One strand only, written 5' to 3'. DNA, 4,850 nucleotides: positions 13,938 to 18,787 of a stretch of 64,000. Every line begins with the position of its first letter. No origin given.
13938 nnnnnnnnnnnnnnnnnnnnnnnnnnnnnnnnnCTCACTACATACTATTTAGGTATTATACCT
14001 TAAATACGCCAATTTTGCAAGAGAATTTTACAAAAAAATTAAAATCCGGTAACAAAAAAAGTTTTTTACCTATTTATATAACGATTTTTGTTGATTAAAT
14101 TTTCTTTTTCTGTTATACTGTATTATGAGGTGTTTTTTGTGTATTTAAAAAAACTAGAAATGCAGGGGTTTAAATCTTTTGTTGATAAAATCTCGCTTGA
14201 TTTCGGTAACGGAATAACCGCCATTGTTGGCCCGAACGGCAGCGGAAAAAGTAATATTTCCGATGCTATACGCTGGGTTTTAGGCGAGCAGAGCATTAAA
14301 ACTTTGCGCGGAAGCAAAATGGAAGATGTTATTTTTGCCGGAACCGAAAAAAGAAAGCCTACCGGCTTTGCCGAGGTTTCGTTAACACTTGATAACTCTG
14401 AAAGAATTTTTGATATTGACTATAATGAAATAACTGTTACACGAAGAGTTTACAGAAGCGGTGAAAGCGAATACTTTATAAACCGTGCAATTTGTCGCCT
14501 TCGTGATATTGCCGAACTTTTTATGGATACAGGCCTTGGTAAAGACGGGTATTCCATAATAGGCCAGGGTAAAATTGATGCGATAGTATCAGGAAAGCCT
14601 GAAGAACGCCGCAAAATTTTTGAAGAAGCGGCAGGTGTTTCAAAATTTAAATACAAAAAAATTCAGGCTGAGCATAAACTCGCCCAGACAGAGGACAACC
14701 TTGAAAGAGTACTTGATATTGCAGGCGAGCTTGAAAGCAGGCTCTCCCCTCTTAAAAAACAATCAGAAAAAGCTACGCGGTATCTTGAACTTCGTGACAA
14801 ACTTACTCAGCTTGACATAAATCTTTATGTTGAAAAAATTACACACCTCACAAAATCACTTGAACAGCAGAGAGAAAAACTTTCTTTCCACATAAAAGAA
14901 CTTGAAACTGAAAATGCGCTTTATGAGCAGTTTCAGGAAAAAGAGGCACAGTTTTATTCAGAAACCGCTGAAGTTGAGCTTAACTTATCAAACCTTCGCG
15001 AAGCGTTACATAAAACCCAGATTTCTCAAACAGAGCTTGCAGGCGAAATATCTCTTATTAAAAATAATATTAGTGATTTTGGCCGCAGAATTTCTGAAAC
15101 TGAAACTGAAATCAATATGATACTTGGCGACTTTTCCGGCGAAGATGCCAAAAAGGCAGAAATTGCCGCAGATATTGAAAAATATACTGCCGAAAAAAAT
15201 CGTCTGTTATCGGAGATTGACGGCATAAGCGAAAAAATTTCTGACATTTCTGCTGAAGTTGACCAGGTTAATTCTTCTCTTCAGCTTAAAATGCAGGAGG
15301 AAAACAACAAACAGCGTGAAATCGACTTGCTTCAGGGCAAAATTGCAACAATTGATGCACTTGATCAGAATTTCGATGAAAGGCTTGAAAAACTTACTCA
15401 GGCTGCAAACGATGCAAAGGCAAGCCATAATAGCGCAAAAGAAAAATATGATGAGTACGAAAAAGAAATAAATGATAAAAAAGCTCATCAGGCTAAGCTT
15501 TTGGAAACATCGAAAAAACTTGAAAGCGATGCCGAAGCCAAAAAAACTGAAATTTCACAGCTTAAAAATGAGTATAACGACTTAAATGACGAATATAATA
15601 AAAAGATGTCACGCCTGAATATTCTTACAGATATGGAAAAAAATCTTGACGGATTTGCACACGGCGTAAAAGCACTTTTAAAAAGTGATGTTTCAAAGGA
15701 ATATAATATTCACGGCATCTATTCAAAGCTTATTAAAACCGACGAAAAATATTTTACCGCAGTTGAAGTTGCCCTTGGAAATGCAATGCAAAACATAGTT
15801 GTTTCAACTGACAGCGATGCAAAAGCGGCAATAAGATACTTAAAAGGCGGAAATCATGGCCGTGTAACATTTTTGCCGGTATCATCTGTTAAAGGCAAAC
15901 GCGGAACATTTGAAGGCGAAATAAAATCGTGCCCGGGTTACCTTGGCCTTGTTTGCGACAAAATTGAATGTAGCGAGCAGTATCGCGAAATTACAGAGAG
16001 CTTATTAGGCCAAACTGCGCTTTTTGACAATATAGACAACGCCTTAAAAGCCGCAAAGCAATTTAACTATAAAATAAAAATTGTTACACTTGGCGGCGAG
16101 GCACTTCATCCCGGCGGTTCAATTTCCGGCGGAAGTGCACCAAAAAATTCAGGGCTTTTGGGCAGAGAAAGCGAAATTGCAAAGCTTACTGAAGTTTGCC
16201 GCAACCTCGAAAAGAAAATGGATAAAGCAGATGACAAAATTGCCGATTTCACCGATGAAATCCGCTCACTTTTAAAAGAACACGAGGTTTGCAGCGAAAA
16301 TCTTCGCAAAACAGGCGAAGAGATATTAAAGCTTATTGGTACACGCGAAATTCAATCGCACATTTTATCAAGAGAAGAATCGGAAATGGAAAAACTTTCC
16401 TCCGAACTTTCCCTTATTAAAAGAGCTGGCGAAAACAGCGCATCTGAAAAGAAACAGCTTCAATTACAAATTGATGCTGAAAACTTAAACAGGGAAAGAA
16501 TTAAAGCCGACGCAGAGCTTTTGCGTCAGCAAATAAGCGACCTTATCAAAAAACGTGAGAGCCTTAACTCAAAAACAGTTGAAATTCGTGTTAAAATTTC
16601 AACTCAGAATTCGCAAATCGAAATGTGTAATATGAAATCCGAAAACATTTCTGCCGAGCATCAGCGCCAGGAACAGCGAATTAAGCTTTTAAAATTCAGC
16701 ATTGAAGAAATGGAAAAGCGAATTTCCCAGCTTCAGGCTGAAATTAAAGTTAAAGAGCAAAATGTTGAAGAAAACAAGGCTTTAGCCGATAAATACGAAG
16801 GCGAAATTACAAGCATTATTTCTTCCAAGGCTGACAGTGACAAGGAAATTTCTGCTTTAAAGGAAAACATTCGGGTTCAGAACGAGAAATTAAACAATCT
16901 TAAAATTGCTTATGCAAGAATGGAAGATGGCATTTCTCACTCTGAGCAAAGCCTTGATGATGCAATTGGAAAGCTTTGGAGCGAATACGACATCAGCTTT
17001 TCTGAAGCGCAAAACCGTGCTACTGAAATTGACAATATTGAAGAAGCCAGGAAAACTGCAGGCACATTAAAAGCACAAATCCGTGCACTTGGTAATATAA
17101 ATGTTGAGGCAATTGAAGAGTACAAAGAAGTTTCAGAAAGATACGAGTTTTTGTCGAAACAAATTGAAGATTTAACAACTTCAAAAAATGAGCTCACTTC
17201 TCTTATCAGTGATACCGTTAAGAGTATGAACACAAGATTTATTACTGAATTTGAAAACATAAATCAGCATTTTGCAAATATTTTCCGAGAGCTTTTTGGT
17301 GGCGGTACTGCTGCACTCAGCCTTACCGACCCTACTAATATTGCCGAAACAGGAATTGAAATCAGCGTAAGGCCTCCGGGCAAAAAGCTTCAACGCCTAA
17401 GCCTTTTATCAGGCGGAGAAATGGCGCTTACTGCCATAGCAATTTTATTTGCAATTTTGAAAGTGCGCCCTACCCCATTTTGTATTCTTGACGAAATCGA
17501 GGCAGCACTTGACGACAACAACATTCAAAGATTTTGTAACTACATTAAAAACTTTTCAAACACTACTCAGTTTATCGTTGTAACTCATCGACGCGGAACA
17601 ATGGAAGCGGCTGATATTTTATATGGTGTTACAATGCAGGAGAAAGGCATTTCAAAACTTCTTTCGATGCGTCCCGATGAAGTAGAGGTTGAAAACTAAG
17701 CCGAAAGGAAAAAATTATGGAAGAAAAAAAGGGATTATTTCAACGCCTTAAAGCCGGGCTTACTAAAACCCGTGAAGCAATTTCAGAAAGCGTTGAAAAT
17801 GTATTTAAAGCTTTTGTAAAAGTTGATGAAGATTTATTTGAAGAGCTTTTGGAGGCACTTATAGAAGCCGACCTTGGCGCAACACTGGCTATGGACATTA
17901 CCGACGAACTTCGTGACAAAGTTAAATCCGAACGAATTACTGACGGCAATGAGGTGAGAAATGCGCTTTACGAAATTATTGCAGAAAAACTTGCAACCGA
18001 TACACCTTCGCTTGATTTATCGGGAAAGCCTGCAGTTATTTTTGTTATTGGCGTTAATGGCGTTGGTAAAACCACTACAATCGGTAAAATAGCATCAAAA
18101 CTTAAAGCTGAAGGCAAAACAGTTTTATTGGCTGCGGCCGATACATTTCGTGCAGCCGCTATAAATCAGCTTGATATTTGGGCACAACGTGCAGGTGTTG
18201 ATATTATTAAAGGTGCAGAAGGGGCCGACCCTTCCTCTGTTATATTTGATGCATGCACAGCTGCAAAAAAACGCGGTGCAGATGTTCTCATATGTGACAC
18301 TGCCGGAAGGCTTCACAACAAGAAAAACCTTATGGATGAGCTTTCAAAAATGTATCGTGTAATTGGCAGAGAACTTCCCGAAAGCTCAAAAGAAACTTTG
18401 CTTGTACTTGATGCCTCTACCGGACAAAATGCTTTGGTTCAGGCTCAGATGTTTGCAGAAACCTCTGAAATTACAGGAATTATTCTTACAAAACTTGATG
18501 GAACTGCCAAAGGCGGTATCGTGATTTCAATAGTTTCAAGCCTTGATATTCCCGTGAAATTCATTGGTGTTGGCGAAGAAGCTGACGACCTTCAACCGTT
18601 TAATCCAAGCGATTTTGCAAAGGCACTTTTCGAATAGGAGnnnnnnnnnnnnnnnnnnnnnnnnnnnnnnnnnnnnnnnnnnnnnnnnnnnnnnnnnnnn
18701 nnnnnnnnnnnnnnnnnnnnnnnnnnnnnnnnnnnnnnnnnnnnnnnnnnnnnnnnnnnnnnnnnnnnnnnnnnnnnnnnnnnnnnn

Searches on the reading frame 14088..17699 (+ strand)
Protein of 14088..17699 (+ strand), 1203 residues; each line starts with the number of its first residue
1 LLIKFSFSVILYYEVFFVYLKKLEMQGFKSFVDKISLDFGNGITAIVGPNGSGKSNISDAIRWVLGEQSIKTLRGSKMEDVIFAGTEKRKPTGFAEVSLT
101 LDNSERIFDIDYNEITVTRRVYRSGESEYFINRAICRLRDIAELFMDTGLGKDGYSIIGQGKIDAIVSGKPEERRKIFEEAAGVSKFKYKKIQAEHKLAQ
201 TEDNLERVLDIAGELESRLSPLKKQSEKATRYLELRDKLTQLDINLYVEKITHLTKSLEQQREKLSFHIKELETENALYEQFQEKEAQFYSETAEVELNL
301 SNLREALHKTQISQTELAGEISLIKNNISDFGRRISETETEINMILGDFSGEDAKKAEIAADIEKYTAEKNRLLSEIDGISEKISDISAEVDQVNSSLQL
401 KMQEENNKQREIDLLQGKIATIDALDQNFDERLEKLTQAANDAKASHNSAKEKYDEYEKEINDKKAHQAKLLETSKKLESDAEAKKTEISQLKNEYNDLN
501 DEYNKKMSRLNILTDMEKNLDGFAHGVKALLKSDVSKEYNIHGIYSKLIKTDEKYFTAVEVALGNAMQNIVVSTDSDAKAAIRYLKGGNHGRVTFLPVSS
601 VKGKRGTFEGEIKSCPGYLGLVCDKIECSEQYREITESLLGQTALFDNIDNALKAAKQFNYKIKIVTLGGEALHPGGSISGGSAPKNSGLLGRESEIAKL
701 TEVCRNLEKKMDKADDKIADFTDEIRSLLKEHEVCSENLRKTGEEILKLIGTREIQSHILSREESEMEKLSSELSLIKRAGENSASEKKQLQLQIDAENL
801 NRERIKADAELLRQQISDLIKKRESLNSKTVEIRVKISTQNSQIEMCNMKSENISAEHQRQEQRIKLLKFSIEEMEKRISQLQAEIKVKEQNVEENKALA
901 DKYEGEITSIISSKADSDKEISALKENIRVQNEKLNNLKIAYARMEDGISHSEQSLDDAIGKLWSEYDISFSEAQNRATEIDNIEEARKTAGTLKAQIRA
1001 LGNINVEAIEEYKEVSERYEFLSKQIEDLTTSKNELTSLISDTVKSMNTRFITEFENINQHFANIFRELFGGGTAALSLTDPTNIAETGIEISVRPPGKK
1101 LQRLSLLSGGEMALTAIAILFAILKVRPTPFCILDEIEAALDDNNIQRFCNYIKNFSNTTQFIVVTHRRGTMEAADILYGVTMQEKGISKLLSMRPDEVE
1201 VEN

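Call 36: search_protein_families(library=pfam, proteins=[window:14088-17699:+], max_evalue=0.001)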
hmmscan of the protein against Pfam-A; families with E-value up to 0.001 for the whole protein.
window:14088-17699:+ (1203 aa): 7 families
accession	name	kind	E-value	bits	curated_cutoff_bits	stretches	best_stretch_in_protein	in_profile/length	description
PF02463.25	SMC_N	-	1.5e-65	221.1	40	2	810-1190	55-220/220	RecF/RecN/SMC N terminal domain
PF06470.18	SMC_hinge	-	7.9e-28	97.6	22.5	1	540-655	3-115/116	SMC proteins Flexible Hinge Domain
PF13476.12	AAA_23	-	3.9e-16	60.7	27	1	22-265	1-200/201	AAA domain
PF13304.12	AAA_21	-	9.2e-13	49.3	27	1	43-140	1-118/304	AAA domain, putative AbiEii toxin, Type IV TA system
PF13175.12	AAA_15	-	3.3e-09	37.3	32.1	1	20-415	3-291/374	AAA ATPase domain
PF13555.12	AAA_29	-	2.1e-05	24.6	27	1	29-66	10-47/61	P-loop containing region of AAA domain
PF00261.25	Tropomyosin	-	0.00032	20.6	38.6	1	354-461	20-127/242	Tropomyosin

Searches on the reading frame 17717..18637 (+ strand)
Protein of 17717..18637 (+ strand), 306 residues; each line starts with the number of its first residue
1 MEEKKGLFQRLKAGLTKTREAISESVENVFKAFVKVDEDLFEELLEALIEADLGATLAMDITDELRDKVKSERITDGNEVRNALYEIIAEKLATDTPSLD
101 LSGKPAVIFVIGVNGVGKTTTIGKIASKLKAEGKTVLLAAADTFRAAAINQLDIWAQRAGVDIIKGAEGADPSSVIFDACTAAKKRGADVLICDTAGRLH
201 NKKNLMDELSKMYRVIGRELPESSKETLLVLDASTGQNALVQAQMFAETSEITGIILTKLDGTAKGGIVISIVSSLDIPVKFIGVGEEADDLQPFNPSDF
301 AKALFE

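Call 71: search_protein_families(library=pfam, proteins=[window:17717-18637:+], max_evalue=0.00001)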
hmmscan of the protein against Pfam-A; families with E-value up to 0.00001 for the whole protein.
window:17717-18637:+ (306 aa): 2 families
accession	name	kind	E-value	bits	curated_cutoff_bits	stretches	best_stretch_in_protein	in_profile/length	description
PF00448.28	SRP54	-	2.5e-76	256.1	22.7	1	105-305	1-195/196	SRP54-type protein, GTPase domain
PF02881.24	SRP54_N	-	6.7e-14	52.3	22.4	1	23-87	2-74/75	SRP54-type protein, helical bundle domain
